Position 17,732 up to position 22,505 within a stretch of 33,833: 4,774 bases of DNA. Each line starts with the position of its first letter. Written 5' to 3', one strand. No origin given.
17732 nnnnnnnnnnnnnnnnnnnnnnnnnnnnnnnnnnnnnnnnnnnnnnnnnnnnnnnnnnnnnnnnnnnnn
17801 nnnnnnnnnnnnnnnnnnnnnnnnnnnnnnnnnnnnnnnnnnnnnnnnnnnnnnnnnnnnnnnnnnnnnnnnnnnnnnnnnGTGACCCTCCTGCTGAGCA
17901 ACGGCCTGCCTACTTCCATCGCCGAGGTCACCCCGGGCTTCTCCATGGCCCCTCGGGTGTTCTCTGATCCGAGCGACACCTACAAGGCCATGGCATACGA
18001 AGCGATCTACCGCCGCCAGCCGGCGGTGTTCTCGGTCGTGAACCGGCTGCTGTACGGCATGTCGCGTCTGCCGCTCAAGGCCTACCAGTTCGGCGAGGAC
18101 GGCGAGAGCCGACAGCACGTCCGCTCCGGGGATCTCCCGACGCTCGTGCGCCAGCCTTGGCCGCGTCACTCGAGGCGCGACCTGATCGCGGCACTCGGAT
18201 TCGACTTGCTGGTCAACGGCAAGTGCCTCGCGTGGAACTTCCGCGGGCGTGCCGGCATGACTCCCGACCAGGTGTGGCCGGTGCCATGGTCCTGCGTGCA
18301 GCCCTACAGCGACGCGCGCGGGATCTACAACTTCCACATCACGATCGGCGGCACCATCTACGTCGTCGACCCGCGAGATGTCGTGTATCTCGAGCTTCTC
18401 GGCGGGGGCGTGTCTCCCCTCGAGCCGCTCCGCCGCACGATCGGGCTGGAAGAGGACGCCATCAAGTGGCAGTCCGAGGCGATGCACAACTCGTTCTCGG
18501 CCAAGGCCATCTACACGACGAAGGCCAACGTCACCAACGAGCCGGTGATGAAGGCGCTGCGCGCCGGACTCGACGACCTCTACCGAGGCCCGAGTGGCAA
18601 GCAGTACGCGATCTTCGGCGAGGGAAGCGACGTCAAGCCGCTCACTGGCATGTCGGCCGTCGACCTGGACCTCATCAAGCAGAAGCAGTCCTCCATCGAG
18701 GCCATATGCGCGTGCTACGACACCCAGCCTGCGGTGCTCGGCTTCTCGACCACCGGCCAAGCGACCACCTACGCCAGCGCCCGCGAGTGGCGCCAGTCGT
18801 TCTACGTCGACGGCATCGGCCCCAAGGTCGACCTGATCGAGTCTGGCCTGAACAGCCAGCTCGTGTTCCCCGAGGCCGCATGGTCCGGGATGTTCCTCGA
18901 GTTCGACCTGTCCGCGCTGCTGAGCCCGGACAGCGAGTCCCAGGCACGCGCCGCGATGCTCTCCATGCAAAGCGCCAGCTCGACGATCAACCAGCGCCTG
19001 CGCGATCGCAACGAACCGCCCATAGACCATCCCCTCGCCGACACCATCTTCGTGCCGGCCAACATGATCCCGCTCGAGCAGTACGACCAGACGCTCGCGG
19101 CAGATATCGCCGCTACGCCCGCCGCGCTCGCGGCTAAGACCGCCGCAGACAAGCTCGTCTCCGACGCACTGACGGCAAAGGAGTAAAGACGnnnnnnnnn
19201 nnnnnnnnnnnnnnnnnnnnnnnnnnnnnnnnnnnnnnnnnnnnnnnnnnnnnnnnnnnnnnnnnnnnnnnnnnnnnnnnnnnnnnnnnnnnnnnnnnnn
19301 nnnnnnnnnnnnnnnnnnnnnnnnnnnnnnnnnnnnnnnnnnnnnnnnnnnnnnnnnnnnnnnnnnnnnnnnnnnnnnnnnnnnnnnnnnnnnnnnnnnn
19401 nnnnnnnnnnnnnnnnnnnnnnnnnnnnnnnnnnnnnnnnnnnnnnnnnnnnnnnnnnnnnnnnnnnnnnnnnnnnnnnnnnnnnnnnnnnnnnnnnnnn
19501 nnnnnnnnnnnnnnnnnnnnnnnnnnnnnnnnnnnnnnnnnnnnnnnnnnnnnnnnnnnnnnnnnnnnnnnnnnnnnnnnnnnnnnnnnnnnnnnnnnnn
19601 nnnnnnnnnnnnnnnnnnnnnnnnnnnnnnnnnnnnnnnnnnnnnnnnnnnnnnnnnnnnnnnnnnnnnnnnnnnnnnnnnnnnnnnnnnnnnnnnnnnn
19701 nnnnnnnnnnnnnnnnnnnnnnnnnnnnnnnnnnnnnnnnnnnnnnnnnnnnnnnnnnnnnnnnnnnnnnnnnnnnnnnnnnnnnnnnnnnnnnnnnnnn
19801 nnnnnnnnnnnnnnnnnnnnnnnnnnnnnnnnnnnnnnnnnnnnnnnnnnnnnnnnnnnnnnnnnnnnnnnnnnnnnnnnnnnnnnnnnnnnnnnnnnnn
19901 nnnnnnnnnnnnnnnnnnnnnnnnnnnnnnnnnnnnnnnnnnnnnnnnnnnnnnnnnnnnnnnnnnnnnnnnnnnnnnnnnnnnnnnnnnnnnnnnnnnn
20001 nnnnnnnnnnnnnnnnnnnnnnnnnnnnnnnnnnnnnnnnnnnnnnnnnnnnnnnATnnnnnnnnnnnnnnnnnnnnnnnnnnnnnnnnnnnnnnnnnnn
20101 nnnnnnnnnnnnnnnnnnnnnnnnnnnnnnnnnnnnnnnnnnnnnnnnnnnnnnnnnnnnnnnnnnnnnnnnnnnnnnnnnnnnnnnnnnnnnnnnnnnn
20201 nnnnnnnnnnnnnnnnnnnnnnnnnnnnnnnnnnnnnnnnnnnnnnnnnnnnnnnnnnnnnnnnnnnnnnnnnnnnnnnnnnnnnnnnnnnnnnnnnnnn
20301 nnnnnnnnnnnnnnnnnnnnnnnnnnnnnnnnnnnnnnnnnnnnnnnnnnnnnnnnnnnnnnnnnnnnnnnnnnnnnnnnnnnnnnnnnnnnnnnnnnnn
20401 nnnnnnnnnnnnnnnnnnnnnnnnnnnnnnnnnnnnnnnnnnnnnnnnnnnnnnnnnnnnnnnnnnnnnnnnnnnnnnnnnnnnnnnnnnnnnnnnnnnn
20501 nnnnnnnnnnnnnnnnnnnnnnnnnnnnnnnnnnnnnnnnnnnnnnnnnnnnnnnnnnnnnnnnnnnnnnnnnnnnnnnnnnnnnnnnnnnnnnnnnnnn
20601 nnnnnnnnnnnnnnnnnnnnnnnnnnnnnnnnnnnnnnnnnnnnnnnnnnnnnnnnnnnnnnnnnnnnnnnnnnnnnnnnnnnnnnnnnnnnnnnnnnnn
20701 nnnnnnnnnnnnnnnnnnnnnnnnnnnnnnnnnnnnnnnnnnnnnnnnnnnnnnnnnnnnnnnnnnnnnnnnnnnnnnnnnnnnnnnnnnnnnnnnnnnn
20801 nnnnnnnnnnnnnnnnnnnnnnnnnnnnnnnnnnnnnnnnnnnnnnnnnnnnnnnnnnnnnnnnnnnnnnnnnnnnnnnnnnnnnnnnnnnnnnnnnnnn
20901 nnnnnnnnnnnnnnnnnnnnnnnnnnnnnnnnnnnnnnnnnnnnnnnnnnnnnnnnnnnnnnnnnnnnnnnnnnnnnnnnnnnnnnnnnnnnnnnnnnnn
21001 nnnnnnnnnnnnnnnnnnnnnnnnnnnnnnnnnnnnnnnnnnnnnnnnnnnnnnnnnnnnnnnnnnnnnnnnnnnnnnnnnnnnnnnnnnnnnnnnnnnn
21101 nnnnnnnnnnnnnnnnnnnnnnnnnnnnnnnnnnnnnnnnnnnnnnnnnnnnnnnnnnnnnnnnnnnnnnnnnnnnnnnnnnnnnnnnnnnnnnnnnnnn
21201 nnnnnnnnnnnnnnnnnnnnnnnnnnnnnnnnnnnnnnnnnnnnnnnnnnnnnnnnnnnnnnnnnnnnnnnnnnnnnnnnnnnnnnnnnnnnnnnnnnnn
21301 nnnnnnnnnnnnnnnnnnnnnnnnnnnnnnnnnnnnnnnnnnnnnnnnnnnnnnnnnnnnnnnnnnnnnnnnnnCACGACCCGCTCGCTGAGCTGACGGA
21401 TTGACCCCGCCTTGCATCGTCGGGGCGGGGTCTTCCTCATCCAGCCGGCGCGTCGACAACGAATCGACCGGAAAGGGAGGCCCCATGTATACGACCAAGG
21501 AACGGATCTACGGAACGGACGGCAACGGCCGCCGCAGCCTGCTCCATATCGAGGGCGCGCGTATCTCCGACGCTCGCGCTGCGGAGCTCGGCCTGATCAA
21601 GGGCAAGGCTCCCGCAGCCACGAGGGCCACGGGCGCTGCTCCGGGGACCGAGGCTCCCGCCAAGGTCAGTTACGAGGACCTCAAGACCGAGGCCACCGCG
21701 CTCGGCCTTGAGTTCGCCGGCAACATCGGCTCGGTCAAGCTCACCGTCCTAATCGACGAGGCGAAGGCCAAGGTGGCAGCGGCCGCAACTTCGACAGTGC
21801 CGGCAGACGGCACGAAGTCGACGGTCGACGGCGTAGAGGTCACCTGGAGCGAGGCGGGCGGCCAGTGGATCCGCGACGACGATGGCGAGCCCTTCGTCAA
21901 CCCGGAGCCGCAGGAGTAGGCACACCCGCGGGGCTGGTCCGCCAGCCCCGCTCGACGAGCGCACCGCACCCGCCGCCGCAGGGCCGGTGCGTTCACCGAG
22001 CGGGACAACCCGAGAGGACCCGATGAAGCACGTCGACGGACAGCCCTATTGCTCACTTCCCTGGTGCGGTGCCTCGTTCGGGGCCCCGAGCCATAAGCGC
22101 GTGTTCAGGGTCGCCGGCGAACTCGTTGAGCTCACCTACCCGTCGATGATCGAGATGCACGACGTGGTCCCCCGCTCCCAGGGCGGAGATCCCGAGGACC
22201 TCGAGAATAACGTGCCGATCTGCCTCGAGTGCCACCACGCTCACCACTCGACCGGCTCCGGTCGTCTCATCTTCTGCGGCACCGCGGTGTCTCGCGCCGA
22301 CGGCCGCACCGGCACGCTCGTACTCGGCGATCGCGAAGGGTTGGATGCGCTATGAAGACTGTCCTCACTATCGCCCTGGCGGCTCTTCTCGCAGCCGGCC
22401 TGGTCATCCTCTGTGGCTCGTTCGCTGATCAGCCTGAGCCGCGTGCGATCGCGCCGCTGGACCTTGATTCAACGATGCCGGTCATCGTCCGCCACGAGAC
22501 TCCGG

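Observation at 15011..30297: The 8-mer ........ recurs at late-operon gene junctions, always in the sense orientation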

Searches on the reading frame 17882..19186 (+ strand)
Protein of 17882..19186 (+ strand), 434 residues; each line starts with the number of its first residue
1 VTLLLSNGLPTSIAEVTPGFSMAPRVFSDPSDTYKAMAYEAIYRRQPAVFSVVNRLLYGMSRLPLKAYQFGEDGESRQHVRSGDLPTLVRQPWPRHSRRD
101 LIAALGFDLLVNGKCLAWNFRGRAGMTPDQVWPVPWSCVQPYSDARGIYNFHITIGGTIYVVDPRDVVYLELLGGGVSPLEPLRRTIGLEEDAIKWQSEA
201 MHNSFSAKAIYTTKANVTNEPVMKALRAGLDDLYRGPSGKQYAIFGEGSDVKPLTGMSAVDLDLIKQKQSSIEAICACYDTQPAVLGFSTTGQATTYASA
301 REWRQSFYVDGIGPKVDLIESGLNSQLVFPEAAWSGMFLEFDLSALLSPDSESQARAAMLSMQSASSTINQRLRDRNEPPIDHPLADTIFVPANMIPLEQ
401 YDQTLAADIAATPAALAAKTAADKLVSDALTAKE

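Call 12: search_protein_families(library=phrogs, proteins=[window:17882-19186:+], max_evalue=0.001)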
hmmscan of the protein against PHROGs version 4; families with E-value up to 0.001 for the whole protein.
window:17882-19186:+ (434 aa): 5 families
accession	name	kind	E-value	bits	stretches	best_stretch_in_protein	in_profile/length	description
phrog_12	-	head and packaging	4.3e-51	175.7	1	34-408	81-436/646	portal protein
phrog_2662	-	head and packaging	8.9e-45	154.5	1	12-419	33-441/717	portal protein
phrog_5929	-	head and packaging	5.4e-18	66.1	1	199-412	10-216/228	portal protein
phrog_2271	-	head and packaging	6.1e-07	28.5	1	48-425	54-425/859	portal protein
phrog_21454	-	unknown function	5.1e-05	23.6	1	217-381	8-163/320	-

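Call 14: find_related_loci(query=window:17882-19186:+, collection=viral_contigs, flank=10000)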
Query window:17882-19186:+ (434 aa) in viral_contigs; peptide patterns used: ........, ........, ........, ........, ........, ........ (x = any residue, [..] = any of these).
2 stretches matched a pattern, but none encodes a relative of the query by tblastn (E <= 1e-3).

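Call 15: find_related_loci(query=window:17882-19186:+, collection=genome_contigs, flank=10000)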
Query window:17882-19186:+ (434 aa) in genome_contigs; peptide patterns used: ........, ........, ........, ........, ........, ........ (x = any residue, [..] = any of these).
40 stretches matched a pattern, but none encodes a relative of the query by tblastn (E <= 1e-3).

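Call 16: find_homologous_proteins(query=window:17882-19186:+, max_evalue=1e-10)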
Query window:17882-19186:+ (434 aa): 24 proteins with E <= 1e-10 among 8000 candidates.
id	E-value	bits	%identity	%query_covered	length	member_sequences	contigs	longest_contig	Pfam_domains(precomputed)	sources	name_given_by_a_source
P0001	5.4e-291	983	100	100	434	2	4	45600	PF04860.18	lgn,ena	-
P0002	3.6e-131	456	50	96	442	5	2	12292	PF04860.18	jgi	jgi:HK97 family phage portal protein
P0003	1.4e-130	454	49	100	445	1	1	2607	PF04860.18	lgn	-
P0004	3.2e-129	450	49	96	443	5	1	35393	PF04860.18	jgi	-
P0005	5.4e-129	449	49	99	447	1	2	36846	PF04860.18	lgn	-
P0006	1.3e-126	441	52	88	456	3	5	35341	PF04860.18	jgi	jgi:HK97 family phage portal protein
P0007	1.6e-126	441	51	92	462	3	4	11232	PF04860.18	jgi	jgi:HK97 family phage portal protein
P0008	3.6e-125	436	47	100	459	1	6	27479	PF04860.18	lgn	-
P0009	5.7e-122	426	48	97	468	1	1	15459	PF04860.18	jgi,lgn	jgi:HK97 family phage portal protein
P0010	4.8e-85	304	39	92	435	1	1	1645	PF04860.18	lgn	-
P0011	2.4e-80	289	40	87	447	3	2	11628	PF04860.18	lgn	-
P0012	2.2e-78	282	41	84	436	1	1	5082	PF04860.18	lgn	-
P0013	1.4e-68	250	51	56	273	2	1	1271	PF04860.18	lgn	-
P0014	2.0e-67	246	35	92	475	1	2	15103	PF04860.18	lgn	-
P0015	1.4e-57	214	34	92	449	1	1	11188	PF04860.18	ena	-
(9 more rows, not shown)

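Call 18: find_encoding_contigs(protein=P0001, flank=10000, max_places=6)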
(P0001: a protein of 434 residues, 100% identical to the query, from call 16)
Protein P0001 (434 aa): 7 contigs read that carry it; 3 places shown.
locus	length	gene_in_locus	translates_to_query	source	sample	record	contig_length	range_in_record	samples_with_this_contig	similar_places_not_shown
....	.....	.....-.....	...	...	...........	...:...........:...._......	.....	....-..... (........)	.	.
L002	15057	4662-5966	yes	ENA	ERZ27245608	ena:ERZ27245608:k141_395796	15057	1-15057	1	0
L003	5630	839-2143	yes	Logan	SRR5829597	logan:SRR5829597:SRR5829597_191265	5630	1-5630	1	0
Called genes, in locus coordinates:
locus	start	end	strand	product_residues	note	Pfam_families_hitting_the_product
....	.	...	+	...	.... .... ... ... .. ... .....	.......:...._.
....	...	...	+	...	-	-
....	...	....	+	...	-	-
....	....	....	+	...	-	-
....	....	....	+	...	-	-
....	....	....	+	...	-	-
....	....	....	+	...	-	-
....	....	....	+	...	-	-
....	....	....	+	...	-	-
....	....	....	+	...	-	-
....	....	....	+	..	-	-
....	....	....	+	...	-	-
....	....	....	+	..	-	-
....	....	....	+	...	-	-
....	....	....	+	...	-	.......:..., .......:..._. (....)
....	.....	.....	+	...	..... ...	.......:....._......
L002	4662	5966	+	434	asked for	PF04860:Phage_portal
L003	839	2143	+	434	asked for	PF04860:Phage_portal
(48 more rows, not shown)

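Call 19: find_encoding_contigs(protein=P0004, flank=10000, max_places=3)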
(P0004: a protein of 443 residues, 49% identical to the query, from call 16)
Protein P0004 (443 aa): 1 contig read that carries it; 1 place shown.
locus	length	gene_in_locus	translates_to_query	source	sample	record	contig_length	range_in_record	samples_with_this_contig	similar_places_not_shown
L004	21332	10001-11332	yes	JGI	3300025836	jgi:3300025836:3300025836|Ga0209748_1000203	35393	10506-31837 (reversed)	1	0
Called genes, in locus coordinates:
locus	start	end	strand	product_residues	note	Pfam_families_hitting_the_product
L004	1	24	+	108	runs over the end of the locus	PF20137:BubE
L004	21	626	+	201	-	-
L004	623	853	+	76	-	-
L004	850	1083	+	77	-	-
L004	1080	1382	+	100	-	-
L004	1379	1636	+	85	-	-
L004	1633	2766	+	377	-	-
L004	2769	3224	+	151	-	-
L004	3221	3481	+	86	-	-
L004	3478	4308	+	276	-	-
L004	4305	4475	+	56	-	-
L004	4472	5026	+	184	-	-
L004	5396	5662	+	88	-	-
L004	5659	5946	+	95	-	-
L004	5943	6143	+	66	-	-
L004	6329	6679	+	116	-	-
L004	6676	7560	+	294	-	PF01507:PAPS_reduct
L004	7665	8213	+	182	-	PF05119:Terminase_4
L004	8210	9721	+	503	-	PF03354:TerL_ATPase, PF20441:TerL_nuclease (weak)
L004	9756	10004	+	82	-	-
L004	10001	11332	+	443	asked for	PF04860:Phage_portal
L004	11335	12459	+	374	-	PF04586:Peptidase_S78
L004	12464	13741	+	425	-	PF05065:Phage_capsid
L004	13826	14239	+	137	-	-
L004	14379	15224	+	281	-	-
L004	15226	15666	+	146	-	-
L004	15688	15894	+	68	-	-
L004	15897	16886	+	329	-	-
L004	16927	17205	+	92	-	-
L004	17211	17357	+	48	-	-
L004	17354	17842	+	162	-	-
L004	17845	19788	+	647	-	-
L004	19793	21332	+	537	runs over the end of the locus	-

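Call 20: find_encoding_contigs(protein=P0005, flank=10000, max_places=3)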
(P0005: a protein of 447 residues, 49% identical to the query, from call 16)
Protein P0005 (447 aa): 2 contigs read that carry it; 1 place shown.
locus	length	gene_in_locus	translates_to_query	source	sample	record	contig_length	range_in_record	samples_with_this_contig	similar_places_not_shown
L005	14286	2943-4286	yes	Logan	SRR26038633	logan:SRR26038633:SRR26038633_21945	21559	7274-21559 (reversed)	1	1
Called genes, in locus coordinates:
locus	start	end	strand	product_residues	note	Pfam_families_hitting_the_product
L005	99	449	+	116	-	-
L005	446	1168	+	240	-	PF05119:Terminase_4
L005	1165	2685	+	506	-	PF03354:TerL_ATPase, PF20441:TerL_nuclease (faint)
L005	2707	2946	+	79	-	-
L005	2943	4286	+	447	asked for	PF04860:Phage_portal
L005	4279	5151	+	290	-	PF00574:CLP_protease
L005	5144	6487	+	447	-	PF05065:Phage_capsid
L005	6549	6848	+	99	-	-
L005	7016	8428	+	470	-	PF00041:fn3 (weak), PF25059:FN3_DSCAM-DSCAML_C (weak)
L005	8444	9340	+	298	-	PF00657:Lipase_GDSL, PF13472:Lipase_GDSL_2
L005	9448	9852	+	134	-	-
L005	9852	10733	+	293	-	-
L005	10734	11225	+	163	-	-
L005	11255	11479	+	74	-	-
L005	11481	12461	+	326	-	PF18906:Phage_tube_2 (weak)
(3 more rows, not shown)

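Call 24: find_related_loci(query=A1, collection=genome_contigs, flank=10000)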
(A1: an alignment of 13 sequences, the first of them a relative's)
Query A1 (434 aa) in genome_contigs; peptide patterns used: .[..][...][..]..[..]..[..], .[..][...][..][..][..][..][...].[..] (x = any residue, [..] = any of these).
84 stretches matched a pattern; 1 encode a relative of the query (tblastn E <= 1e-3); 1 distinct loci.
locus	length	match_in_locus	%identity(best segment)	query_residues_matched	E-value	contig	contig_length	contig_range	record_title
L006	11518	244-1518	49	1-418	5e-138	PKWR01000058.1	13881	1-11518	MAG: Coriobacteriia bacterium isolate palsa_660 73.20120500_P28.32_contig_2978, whole genome shotgun sequence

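Call 25: find_related_loci(query=A1, collection=viral_contigs, flank=10000)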
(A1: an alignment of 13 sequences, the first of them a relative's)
Query A1 (434 aa) in viral_contigs; peptide patterns used: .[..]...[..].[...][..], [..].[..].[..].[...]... (x = any residue, [..] = any of these).
95 stretches matched a pattern; 58 encode a relative of the query (tblastn E <= 1e-3); 56 distinct loci.
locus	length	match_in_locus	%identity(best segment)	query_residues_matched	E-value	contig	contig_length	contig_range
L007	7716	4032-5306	50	1-418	4e-138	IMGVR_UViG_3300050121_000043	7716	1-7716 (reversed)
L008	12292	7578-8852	50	1-418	9e-138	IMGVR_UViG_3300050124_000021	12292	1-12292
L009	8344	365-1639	50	1-418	8e-138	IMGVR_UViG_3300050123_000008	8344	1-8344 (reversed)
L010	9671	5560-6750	52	1-381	4e-134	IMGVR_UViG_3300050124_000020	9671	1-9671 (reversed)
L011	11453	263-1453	52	1-381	4e-134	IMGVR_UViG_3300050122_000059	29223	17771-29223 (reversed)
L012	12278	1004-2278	51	1-418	1e-139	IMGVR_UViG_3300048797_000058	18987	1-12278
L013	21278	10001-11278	49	1-418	9e-136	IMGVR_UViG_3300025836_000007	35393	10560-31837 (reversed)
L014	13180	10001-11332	48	1-420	2e-126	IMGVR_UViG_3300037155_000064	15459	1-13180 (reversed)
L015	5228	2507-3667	39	36-430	6e-81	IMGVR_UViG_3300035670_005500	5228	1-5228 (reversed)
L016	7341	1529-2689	39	36-430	6e-81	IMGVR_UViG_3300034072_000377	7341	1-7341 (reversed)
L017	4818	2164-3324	38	36-430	9e-80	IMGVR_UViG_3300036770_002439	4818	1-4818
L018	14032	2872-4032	38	36-430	1e-79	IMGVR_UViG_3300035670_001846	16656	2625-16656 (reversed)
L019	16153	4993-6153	38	36-430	2e-79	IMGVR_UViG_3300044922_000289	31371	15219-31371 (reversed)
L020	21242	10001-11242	36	1-413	3e-78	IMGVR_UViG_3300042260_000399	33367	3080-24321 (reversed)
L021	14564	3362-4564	37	1-398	5e-77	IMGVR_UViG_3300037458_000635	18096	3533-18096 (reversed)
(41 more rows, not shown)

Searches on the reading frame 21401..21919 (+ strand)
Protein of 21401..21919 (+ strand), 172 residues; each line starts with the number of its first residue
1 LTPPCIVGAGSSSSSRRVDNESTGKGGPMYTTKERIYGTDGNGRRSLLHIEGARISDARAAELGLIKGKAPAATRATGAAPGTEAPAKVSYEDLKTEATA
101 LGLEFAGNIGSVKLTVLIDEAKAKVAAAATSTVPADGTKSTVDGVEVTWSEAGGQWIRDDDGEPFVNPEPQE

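Call 12: search_protein_families(library=phrogs, proteins=[window:21401-21919:+], max_evalue=0.001)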
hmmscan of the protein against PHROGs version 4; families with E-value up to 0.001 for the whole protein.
window:21401-21919:+ (172 aa): 1 family
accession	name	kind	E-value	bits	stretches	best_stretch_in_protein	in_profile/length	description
phrog_2130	-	unknown function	0.00037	21.3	1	86-139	13-67/195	-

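Call 109: search_protein_families(library=pfam, proteins=[window:21485-21919:+], max_evalue=0.01)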
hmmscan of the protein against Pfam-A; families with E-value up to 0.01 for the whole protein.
window:21485-21919:+ (144 aa): 0 families

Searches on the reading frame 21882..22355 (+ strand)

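Call 12: search_protein_families(library=phrogs, proteins=[window:21882-22355:+], max_evalue=0.001)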
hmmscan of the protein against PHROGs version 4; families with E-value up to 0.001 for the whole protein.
window:21882-22355:+ (157 aa): 1 family
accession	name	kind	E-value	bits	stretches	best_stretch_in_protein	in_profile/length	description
phrog_15522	-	DNA, RNA and nucleotide metabolism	1.8e-05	25.9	1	89-120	45-76/108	HNH endonuclease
